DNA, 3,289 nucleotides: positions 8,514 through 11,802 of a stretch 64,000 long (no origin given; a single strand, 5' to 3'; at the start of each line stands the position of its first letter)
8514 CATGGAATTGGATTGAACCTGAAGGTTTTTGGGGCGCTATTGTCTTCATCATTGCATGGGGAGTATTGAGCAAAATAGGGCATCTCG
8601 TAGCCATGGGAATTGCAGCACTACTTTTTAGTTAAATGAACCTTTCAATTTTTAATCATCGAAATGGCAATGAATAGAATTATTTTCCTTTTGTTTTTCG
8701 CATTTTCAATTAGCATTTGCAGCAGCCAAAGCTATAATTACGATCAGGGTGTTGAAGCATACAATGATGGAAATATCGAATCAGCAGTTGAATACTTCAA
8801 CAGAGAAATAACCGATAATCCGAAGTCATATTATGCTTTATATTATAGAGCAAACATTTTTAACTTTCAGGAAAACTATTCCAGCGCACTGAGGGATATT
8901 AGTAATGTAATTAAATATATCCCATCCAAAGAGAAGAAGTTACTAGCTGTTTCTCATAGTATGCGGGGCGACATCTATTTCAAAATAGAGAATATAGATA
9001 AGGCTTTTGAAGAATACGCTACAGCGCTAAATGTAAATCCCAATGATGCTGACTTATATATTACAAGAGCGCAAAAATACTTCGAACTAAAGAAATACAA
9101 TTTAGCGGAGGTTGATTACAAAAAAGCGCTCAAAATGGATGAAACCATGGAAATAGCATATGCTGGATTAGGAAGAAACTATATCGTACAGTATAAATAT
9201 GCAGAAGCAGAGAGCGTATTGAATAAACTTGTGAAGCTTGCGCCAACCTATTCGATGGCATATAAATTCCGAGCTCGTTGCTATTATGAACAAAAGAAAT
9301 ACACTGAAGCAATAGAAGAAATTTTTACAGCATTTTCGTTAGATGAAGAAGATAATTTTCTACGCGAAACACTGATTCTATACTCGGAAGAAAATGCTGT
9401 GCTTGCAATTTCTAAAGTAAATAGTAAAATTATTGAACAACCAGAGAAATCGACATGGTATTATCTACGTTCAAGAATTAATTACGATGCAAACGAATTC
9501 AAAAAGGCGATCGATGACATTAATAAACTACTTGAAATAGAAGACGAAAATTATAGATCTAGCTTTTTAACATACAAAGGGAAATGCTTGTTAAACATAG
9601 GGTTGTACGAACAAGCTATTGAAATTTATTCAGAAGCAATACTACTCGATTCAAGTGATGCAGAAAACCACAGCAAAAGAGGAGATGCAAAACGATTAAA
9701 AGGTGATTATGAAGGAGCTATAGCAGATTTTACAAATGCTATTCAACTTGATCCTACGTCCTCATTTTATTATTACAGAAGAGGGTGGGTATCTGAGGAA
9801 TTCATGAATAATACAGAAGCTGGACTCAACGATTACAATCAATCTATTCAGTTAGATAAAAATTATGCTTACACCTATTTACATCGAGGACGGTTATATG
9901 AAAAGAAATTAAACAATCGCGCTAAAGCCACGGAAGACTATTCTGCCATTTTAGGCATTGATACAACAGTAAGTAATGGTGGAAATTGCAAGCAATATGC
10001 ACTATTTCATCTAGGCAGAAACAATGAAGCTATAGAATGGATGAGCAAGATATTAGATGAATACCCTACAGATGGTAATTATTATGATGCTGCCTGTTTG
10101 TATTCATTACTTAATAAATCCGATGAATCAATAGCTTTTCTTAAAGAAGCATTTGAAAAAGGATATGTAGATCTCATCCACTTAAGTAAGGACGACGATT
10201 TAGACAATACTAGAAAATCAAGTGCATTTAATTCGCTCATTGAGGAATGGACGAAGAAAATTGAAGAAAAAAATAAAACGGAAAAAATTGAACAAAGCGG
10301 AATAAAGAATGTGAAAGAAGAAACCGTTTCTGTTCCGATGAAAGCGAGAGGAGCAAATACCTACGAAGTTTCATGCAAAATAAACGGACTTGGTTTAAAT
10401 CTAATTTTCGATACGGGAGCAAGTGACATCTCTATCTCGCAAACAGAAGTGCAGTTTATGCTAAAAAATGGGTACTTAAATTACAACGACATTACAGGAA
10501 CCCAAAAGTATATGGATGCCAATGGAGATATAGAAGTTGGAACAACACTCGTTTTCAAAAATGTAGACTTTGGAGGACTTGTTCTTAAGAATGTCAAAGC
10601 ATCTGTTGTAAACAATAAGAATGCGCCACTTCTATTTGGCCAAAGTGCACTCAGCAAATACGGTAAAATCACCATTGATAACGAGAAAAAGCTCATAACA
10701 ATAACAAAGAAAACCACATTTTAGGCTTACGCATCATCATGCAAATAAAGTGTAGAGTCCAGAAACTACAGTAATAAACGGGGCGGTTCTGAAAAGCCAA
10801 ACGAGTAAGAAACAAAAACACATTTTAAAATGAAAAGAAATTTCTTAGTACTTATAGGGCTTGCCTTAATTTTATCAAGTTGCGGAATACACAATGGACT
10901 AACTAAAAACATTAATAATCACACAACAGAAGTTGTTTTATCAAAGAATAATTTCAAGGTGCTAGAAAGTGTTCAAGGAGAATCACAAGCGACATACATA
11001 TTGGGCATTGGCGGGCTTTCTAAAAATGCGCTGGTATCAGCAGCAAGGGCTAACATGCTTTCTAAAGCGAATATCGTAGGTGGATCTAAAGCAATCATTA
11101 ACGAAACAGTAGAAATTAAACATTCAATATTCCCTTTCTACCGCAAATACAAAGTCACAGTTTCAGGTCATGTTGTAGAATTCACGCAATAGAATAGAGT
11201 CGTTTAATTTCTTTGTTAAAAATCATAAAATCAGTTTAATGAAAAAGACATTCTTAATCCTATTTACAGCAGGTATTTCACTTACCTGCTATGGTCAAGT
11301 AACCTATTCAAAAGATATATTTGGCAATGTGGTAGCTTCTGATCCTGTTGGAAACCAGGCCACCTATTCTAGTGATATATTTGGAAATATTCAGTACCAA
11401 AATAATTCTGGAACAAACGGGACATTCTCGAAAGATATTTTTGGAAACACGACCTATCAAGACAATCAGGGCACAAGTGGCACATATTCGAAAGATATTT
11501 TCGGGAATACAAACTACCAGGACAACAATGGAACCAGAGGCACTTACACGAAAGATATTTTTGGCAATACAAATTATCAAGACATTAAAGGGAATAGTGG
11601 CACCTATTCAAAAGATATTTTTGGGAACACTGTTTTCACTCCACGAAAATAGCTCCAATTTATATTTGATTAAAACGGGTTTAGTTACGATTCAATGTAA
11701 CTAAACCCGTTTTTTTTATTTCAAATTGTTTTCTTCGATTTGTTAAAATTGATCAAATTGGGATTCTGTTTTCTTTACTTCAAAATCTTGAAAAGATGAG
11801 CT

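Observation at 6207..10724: WYL regulator plus 5-gene operon of unknowns (J-domain membrane protein, two mini membrane proteins, TPR-retropepsin protease): candidate undescribed WYL-controlled system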

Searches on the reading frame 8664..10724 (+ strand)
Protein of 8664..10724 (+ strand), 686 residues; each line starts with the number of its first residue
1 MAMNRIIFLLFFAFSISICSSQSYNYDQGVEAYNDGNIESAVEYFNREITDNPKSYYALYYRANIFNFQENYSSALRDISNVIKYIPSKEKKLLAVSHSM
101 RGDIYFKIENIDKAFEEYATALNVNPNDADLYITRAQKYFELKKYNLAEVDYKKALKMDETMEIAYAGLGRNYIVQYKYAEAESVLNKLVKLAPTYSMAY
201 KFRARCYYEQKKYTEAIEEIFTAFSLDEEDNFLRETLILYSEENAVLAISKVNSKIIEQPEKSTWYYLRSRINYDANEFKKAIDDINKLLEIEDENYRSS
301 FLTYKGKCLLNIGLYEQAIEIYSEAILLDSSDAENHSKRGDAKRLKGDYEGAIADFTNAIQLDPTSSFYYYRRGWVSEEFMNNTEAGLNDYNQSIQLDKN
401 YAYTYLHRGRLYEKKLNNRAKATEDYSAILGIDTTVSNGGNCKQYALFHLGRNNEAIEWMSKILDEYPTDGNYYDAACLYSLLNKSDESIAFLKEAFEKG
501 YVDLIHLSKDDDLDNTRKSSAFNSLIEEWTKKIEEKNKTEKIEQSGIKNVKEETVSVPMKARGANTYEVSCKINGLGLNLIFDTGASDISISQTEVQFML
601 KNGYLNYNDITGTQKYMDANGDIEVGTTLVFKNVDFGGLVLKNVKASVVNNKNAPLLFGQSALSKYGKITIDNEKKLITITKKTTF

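Call 3: search_protein_families(library=pfam, proteins=[window:8664-10724:+], max_evalue=1)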
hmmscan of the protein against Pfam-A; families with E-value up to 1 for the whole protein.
window:8664-10724:+ (686 aa): 25 families
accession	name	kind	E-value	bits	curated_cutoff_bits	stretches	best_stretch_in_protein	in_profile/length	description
PF07719.23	TPR_2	-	5.4e-39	129.5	27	8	333-365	1-33/34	Tetratricopeptide repeat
PF00515.34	TPR_1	-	3.1e-31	106.3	27.8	6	129-161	1-33/34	Tetratricopeptide repeat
PF13432.12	TPR_16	-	1.5e-27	96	32.7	3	169-222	3-55/65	Tetratricopeptide repeat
PF13181.12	TPR_8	-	2.5e-26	90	25.7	5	129-160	1-32/34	Tetratricopeptide repeat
PF13414.12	TPR_11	-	9.3e-24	83.3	26.8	5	340-374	1-35/42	TPR repeat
PF13428.12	TPR_14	-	1.6e-17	62.7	23.5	2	101-137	7-43/44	Tetratricopeptide repeat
PF14559.12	TPR_19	-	3.2e-17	63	25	4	140-195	2-57/68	Tetratricopeptide repeat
PF13431.12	TPR_17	-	1.2e-16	60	24.4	3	118-149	2-33/34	Tetratricopeptide repeat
PF13371.12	TPR_9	-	3.5e-16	59.4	35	3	104-165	4-65/73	Tetratricopeptide repeat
PF13424.12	TPR_12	-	2.1e-15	57.1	30.1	4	95-160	3-76/77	Tetratricopeptide repeat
PF13975.11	gag-asp_proteas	-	3.5e-13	50.4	28.2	1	569-664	1-91/92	gag-polyprotein putative aspartyl protease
PF12895.13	ANAPC3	-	4.6e-10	40.1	27.2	3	242-324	5-81/82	Anaphase-promoting complex, cyclosome, subunit 3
PF13174.12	TPR_6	-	2.5e-09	37.6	26.3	0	204-218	7-21/33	Tetratricopeptide repeat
PF13650.11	Asp_protease_2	-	1.3e-08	35.8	24.3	1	569-661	1-89/90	Aspartyl protease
PF23914.1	TPR_CcmH_CycH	-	1.3e-07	32.1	42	1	120-218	41-142/158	Cytochrome c-type biogenesis protein H TPR domain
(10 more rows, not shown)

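Call 4: search_protein_families(library=padloc, proteins=[window:8664-10724:+], max_evalue=0.1)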
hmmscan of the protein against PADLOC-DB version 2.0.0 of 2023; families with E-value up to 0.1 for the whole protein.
window:8664-10724:+ (686 aa): 1 family
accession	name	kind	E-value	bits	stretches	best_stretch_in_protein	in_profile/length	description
PDLC01171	TPR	-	0.00017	18.7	0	291-368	209-288/504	TPR repeats containing protein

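Call 5: search_protein_families(library=ncbifam, proteins=[window:8664-10724:+], max_evalue=1)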
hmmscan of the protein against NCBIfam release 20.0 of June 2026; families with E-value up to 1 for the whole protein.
window:8664-10724:+ (686 aa): 24 families
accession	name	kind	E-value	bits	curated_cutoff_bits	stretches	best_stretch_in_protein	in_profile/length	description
TIGR02917.1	PEP_TPR_lipo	equivalog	1.9e-29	102.2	312.2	2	110-499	174-562/899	XrtA/PEP-CTERM system TPR-repeat protein PrsT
TIGR00990.1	3a0801s09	subfamily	5.3e-22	78.2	757.25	2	21-230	293-500/615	mitochondrial import receptor subunit TOM70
NF040959.1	MamA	equivalog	8e-22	77.7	200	5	243-363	88-203/204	magnetosome protein MamA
NF047558.1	TPR_END_plus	domain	3.5e-16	58.9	32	1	473-527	2-56/56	TPR end-of-group domain-containing protein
TIGR02552.1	LcrH_SycD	equivalog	4.6e-12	45.8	104.8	4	296-367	49-120/136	SycD/LcrH family type III secretion system chaperone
TIGR02521.1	type_IV_pilW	equivalog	3e-11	43.3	154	3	104-160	40-96/234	type IV pilus biogenesis/stability protein PilW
TIGR02281.1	clan_AA_DTGA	subfamily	3.7e-11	43.3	57.95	1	559-676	4-117/121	TIGR02281 family clan AA aspartic protease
NF053607.1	CHU_0125_OmpA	equivalog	9.3e-11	40.9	620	3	266-394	22-145/639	CHU_0125 family OmpA-like outer membrane integrity protein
NF008391.2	PRK11189.1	equivalog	1.2e-10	41.4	250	2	127-244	63-178/297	lipoprotein NlpI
TIGR04510.1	mod_pep_cyc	subfamily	4.8e-09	35.3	400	2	165-355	401-590/814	putative peptide modification system cyclase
NF033758.1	gliding_GltE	equivalog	1.8e-07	30.5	225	2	194-354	185-346/411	adventurous gliding motility TPR repeat lipoprotein GltE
NF033762.1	social_mot_Tgl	equivalog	1.3e-06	27.9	225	1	84-223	20-162/252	social motility TPR repeat lipoprotein Tgl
NF052230.1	T9SS_PorE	exception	1.5e-06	26.7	600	2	69-171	31-133/648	PorE family type IX secretion system protein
NF008520.0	PRK11447.1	equivalog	6.3e-06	24.2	858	2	102-177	358-433/1157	cellulose synthase complex outer membrane protein BcsC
NF040561.1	PrimPol_Msp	equivalog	7.3e-06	24.8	200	2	97-164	27-94/515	CRISPR-associated primase-polymerase type A1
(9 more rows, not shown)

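Call 73: search_protein_families(library=phrogs, proteins=[window:8664-10724:+], max_evalue=0.01)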
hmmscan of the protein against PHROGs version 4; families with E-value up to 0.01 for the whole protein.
window:8664-10724:+ (686 aa): 1 family
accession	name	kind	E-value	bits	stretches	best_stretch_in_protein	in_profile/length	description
phrog_7590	-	unknown function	7e-35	121.9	3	310-439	66-193/234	-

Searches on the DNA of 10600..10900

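Call 70: search_rna_families(source=window, start=10600, end=10900, threshold=gathering, show_alignments=1)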
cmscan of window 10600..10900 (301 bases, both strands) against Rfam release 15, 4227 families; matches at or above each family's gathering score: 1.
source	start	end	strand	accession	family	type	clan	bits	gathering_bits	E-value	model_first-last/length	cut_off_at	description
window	10747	10815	+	RF03081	DUF805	Cis-reg;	CL00115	71.3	51.1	1.8e-13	1-68/68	no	DUF805 RNA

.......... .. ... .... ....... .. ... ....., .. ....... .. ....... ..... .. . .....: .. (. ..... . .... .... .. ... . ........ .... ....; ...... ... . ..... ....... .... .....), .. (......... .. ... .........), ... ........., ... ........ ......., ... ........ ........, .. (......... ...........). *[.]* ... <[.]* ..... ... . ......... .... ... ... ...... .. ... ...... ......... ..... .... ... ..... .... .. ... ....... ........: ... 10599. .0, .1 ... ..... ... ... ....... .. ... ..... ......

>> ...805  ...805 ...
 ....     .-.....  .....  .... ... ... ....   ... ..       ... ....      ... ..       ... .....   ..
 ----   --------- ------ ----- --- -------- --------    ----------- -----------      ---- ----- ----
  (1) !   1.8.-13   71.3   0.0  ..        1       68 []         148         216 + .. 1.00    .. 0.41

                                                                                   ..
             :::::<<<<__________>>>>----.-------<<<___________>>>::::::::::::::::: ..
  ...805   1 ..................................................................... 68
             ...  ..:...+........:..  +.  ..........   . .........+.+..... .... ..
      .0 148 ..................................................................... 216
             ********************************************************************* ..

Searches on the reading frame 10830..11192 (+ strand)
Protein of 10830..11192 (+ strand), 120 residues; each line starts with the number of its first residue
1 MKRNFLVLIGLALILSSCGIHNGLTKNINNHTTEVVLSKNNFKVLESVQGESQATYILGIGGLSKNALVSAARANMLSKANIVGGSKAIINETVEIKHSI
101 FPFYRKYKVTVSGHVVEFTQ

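Call 3: search_protein_families(library=pfam, proteins=[window:10830-11192:+], max_evalue=1)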
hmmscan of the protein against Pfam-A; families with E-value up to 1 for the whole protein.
window:10830-11192:+ (120 aa): 4 families
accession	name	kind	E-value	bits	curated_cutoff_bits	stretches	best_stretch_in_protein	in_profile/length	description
PF20205.3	DUF6567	-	1.4e-45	154.6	27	1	1-120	1-123/123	Family of unknown function (DUF6567)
PF01418.23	HTH_6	-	0.03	14.8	28.3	1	24-79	3-56/77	Helix-turn-helix domain, rpiR family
PF13146.11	TRL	-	0.049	14.3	25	1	39-113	15-76/77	TRL-like protein family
PF08139.17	LPAM_1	-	0.13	13.2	20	1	1-18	1-17/18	Prokaryotic membrane lipoprotein lipid attachment site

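Call 4: search_protein_families(library=padloc, proteins=[window:10830-11192:+], max_evalue=0.1)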
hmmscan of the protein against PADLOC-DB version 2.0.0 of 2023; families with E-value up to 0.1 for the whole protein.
window:10830-11192:+ (120 aa): 0 families

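Call 5: search_protein_families(library=ncbifam, proteins=[window:10830-11192:+], max_evalue=1)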
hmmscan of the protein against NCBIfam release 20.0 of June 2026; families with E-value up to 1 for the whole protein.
window:10830-11192:+ (120 aa): 5 families
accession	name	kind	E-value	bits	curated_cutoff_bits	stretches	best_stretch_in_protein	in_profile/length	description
NF047810.1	LIC11742_lipo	equivalog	0.0016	18.3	210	1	3-99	7-97/125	LIC11742 family lipoprotein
TIGR02628.1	fuculo_kin_coli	equivalog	0.019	13.9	470.9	1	39-84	380-425/465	L-fuculokinase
NF047879.1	catechol_SstD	exception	0.065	12.2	450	1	2-54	3-58/343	ferrated catecholamine ABC transporter substrate-binding lipoprotein SstD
NF047847.2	SS_mature_LptM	equivalog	0.074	13.2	27.7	1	1-19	1-21/31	LPS translocon maturation chaperone LptM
NF047408.1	SA0632_fam_LP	equivalog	0.097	12.3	70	1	1-22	1-25/68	SA0632 family lipoprotein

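Call 73: search_protein_families(library=phrogs, proteins=[window:10830-11192:+], max_evalue=0.01)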
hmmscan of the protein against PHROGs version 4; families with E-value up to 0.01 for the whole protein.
window:10830-11192:+ (120 aa): 0 families

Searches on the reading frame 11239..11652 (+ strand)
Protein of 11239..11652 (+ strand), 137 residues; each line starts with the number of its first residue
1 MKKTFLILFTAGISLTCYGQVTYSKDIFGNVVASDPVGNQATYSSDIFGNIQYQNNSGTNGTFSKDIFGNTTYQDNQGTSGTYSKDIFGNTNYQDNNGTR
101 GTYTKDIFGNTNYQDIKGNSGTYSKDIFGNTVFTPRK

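Call 3: search_protein_families(library=pfam, proteins=[window:11239-11652:+], max_evalue=1)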
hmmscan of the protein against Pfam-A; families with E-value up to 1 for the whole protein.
window:11239-11652:+ (137 aa): 4 families
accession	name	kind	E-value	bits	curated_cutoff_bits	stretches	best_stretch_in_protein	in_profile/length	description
PF06598.16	Chlorovi_GP_rpt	-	0.0015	19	27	0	26-34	23-31/34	Chlorovirus glycoprotein repeat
PF13634.11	Nucleoporin_FG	-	0.0023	19.2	32.2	1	28-122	14-83/90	Nucleoporin FG repeat region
PF23894.2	LD_SV2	-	0.039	14.7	29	0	38-95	22-79/92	SV2A/B/C luminal domain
PF20439.3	SpoIVA_C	-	0.23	12.1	25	0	44-72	5-33/76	Sporulation stage IV protein A, C-terminal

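Call 4: search_protein_families(library=padloc, proteins=[window:11239-11652:+], max_evalue=0.1)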
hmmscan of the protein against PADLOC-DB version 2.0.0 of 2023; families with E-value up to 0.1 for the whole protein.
window:11239-11652:+ (137 aa): 0 families

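Call 5: search_protein_families(library=ncbifam, proteins=[window:11239-11652:+], max_evalue=1)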
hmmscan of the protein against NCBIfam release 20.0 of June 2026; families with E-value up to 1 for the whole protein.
window:11239-11652:+ (137 aa): 0 families

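Call 73: search_protein_families(library=phrogs, proteins=[window:11239-11652:+], max_evalue=0.01)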
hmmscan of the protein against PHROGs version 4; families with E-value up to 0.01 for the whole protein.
window:11239-11652:+ (137 aa): 0 families
